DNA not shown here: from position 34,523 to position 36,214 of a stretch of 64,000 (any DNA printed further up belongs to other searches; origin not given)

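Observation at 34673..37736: Two-gene cassette: ankyrin-tailed STAND/ORC-like NTPase + Zn-ribbon/TM/DUF726 serine hydrolase inserted between DUF1820 and miaB (candidate novel defence or effector module)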

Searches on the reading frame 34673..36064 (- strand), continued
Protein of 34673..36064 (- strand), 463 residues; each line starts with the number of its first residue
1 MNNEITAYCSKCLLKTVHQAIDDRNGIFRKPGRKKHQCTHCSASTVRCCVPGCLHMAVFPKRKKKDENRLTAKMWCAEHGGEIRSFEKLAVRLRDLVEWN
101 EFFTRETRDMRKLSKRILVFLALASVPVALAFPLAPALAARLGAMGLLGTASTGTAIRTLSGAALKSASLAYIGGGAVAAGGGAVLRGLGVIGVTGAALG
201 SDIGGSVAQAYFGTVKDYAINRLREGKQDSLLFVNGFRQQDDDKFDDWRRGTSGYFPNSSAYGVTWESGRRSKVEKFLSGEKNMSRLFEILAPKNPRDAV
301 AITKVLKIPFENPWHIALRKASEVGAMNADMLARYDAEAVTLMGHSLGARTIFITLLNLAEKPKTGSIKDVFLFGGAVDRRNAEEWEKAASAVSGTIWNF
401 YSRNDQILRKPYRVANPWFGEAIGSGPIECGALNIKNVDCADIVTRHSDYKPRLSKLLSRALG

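Call 33: get_annotated_region(hit=H6, flank=6000)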
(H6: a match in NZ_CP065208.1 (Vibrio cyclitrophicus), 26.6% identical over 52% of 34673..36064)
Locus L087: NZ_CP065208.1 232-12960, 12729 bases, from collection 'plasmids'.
description: Vibrio cyclitrophicus strain ED653 plasmid p-ED653, complete sequence
organism: Vibrio cyclitrophicus (NCBI taxid 47951)
taxonomy: Bacteria; Pseudomonadota; Gammaproteobacteria; Vibrionales; Vibrionaceae; Vibrio; Vibrio cyclitrophicus
host: -; source: whole organism,kelp tisue; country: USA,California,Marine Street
typing (MOB-suite, as given by PLSDB): non-mobilizable; replicon rep_cluster_1317
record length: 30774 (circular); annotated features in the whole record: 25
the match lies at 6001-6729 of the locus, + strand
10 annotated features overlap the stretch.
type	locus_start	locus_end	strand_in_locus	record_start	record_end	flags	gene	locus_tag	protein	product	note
CDS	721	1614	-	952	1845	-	-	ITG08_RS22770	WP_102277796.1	NYN domain-containing protein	-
CDS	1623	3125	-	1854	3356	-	-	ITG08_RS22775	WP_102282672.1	hypothetical protein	-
CDS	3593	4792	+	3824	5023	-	-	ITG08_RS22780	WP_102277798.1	ParA family protein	-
CDS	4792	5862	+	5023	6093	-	-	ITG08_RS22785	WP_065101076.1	ParB family protein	-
CDS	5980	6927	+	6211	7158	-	-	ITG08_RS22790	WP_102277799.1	DUF726 domain-containing protein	-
CDS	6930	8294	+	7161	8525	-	-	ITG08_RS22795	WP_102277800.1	hypothetical protein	-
CDS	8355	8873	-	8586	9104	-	-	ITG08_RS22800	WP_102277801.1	metal-dependent hydrolase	-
CDS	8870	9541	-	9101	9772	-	-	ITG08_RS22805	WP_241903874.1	hypothetical protein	-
CDS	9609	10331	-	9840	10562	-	-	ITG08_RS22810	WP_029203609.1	hypothetical protein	-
CDS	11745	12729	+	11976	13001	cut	-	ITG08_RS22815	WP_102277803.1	DNA mismatch repair protein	-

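Call 41: predict_structure(alignment_id=A2)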
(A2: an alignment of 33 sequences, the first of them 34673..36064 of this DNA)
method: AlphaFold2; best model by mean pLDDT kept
length: 463 residues; sequences in the alignment: 33
mean_pLDDT: 75.3   pTM: 0.76
mean pLDDT of the five models: 75.3, 74.2, 71.7, 71.3, 71.0
residues with pLDDT >= 90: 206; 70-90: 98; 50-70: 84; < 50: 75
segments of 3 or more residues with pLDDT < 50: 130-202
pLDDT, mean of each block of 10 residues (from residue 1): 86 94 72 87 94 93 71 90 87 93 86 80 59 43 31 31 30 27 23 32 58 78 94 78 80 96 84 63 52 57 53 79 90 91 95 94 80 95 95 97 88 71 95 98 94 96 91
secondary structure, 60 per line:
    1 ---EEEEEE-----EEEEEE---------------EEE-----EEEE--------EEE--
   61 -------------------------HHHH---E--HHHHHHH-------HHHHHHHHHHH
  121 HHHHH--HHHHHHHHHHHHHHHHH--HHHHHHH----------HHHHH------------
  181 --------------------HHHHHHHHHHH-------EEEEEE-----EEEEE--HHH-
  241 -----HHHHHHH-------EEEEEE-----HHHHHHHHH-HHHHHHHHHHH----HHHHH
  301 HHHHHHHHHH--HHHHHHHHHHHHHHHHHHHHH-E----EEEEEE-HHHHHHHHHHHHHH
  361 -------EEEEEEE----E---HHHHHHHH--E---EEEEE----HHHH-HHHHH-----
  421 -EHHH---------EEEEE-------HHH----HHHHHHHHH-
elements in order: E4-9 E15-20 E36-38 E44-47 E56-58 H86-89 H96-102 H110-125 H128-144 H147-153 H164-168 H201-211 E219-224 E230-234 H246-252 E260-265 H271-279 H281-291 H296-310 H313-333 E340-345 H347-360 E368-374 H383-390 E397-401 H406-409 H411-415 E435-439 H454-462

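Call 44: find_related_loci(query=A2, collection=metagenome_contigs, flank=10000)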
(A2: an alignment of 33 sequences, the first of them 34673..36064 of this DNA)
Query A2 (463 aa) in metagenome_contigs; peptide patterns used: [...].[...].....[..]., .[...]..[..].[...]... (x = any residue, [..] = any of these).
600 stretches matched a pattern (row limit reached: there are more); 220 encode a relative of the query (tblastn E <= 1e-3); the best 80 are kept; 80 distinct loci.
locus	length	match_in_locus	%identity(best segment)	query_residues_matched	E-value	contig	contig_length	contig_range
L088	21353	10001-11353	50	8-461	2e-118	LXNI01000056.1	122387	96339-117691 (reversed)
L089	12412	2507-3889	37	1-460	5e-85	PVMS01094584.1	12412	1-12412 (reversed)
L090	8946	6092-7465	36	1-458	2e-77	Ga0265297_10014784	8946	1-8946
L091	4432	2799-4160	38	8-460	2e-77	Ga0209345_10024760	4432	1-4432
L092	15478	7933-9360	36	8-458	1e-75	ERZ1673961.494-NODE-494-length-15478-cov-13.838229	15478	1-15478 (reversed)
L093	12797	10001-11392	35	5-460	5e-75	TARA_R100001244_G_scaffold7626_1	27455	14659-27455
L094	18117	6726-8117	35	5-460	8e-75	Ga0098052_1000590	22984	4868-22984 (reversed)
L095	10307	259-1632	36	6-460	6e-74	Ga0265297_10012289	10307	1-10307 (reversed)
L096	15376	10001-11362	37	8-460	5e-74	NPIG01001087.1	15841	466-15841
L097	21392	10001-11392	35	5-460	3e-75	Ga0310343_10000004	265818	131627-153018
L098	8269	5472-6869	38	3-460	2e-72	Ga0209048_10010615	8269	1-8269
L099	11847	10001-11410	34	3-458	2e-72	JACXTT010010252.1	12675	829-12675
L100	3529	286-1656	35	7-460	3e-72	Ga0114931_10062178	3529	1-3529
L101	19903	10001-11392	34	5-460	5e-71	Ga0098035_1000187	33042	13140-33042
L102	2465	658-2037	37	4-462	2e-72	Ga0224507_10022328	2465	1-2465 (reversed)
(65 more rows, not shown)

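Call 45: fold_search(model_id=the predicted structure, library=pdb)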
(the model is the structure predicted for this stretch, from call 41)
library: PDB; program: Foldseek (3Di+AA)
matches with E <= 10: 1327; with E <= 0.001: 118
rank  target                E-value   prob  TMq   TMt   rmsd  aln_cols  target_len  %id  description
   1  4u2f                  2.1e-06  1.00  0.24  0.40  12.1       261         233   14  Crystal structure of dienelactone hydrolase B-1 variant (Q35H, F38L, Y64H, Q110L, C123S, Y137C, Y145C, N154D, E199G, S20 (released 2014-12-10)
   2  4u2g                  2.2e-06  1.00  0.24  0.41  12.1       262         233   14  Crystal structure of dienelactone hydrolase B-4 variant (Q35H, F38L, Y64H, Q76L, Q110L, C123S, Y137C, A141V, Y145C, N154 (released 2014-12-10)
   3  1zi9                  3.5e-06  1.00  0.24  0.42  12.2       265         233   12  Crystal Structure Analysis of the dienelactone hydrolase (E36D, C123S) mutant- 1.5 A (released 2005-07-05)
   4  1vkh_B                1.6e-05  1.00  0.29  0.50   8.3       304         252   11  CRYSTAL STRUCTURE OF A PUTATIVE SERINE HYDROLASE (YDR428C) FROM SACCHAROMYCES CEREVISIAE AT 1.85 A RESOLUTION (released 2004-06-08)
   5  1ggv                  1.7e-05  1.00  0.24  0.42  11.9       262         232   12  CRYSTAL STRUCTURE OF THE C123S MUTANT OF DIENELACTONE HYDROLASE (DLH) BOUND WITH THE PMS MOIETY OF THE PROTEASE INHIBITO (released 2000-12-13)
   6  7l50_A                4.9e-05  1.00  0.26  0.38  10.3       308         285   11  Crystal structure of human monoacylglycerol lipase in complex with compound 4f (released 2021-08-11)
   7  4ftw                  6.5e-05  1.00  0.30  0.54   6.7       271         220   13  Crystal structure of a carboxyl esterase N110C/L145H at 2.3 angstrom resolution (released 2012-10-03)
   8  1vkh_A                6.9e-05  1.00  0.29  0.49   8.1       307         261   10  CRYSTAL STRUCTURE OF A PUTATIVE SERINE HYDROLASE (YDR428C) FROM SACCHAROMYCES CEREVISIAE AT 1.85 A RESOLUTION (released 2004-06-08)
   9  3fcx_B                6.9e-05  1.00  0.26  0.39  10.5       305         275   11  Crystal structure of human esterase D (released 2008-12-09)
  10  4k6k_A                7.3e-05  1.00  0.24  0.33   8.5       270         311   12  Crystal structure of CALB mutant D223G from Candida antarctica (released 2014-01-29)
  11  7l50_C                7.3e-05  1.00  0.25  0.38  12.9       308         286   11  Crystal structure of human monoacylglycerol lipase in complex with compound 4f (released 2021-08-11)
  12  9niz                  8.6e-05  1.00  0.25  0.49  10.6       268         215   12  FphI, Staphylococcus aureus fluorophosphonate-binding serine hydrolases I, in complex with Carbamoyl Fluoride compound 1 (released 2026-04-01)
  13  5a6v_B                9.7e-05  1.00  0.25  0.36   9.2       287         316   11  Open and closed conformations and protonation states of Candida antarctica Lipase B: Xenon complex (released 2015-10-21)
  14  7v8x                  1.0e-04  1.00  0.25  0.42   9.8       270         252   15  Crystal structure of PsEst3 complexed with Phenylmethylsulfonyl fluoride (PMSF) (released 2022-08-31)
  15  1tca_A                1.2e-04  1.00  0.26  0.36   9.2       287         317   12  THE SEQUENCE, CRYSTAL STRUCTURE DETERMINATION AND REFINEMENT OF TWO CRYSTAL FORMS OF LIPASE B FROM CANDIDA ANTARCTICA (released 1994-05-31)
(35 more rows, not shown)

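Call 64: search_protein_families(library=phrogs, proteins=[window:34673-36064:-], max_evalue=0.01)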
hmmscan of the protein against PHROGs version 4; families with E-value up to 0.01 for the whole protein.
window:34673-36064:- (463 aa): 0 families

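Call 73: search_protein_families(library=padloc, alignment_id=A3, max_evalue=0.00001)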
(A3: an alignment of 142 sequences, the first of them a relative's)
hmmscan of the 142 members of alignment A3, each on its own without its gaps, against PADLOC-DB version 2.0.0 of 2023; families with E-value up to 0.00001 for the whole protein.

A. member 1, L082:3456-3920:- (154 aa): 0 families

B. families by the number of members that match (of 142 scanned): 406 families (the first 25 are shown)
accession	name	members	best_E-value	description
PDLC01087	C3a187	5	2.8e-64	NERD+UvrD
PDLC04134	mad2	4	5.6e-43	mads_2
PDLC00132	GajB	4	2e-37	UrvD helicase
PDLC03802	RTasHel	4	2.8e-33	DRT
PDLC00117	GajB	3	8.1e-35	UrvD helicase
PDLC00112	GajB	3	7.1e-26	UrvD helicase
PDLC00127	GajB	3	1.5e-22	UrvD helicase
PDLC00129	GajB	3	2.2e-22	UrvD helicase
PDLC00121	GajB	3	1.4e-18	UrvD helicase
PDLC00104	GajB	3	7.5e-13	UrvD helicase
PDLC04173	GajB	3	4.1e-07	-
PDLC04783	PDC-M72A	2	2.1e-35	-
PDLC03279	MTase_II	2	3.3e-32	Type II methyltransferase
PDLC00114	GajB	2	4e-31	UrvD helicase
PDLC00122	GajB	2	4.6e-27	UrvD helicase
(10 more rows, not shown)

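Call 74: search_protein_families(library=pfam, alignment_id=A3, max_evalue=0.00001)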
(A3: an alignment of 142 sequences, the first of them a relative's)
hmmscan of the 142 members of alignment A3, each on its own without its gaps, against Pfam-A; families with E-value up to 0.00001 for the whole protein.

A. member 1, L082:3456-3920:- (154 aa): 0 families

B. families by the number of members that match (of 142 scanned): 108 families (the first 25 are shown)
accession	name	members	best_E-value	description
PF13245.12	AAA_19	5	1.9e-13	AAA domain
PF13538.12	UvrD_C_2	5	1.9e-11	UvrD-like helicase C-terminal domain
PF00580.27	UvrD-helicase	3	1.6e-49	UvrD/REP helicase N-terminal domain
PF01926.29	MMR_HSR1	3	3.3e-10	50S ribosome-binding GTPase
PF12796.13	Ank_2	2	3e-64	Ankyrin repeats (3 copies)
PF00023.36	Ank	2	1.8e-48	Ankyrin repeat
PF13637.12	Ank_4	2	7.7e-46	Ankyrin repeats (many copies)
PF13606.12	Ank_3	2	3.6e-37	Ankyrin repeat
PF13857.12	Ank_5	2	6.4e-32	Ankyrin repeats (many copies)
PF13361.12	UvrD_C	2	2e-20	UvrD-like helicase C-terminal domain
PF00735.24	Septin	2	1.8e-12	Septin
PF13604.12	AAA_30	2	3.5e-12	AAA domain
PF13091.12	PLDc_2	2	3.9e-11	PLD-like domain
PF24521.3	Ank_KRIT1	2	6.9e-11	KRIT1 ankyrin-repeats domain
PF03193.22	RsgA_GTPase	2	7.8e-10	RsgA GTPase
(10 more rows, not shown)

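Call 92: find_related_loci(query=A2, collection=viral_contigs, flank=6000)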
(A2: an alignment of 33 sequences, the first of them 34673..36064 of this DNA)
Query A2 (463 aa) in viral_contigs; peptide patterns used: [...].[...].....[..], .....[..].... (x = any residue, [..] = any of these).
153 stretches matched a pattern, but none encodes a relative of the query by tblastn (E <= 1e-3).
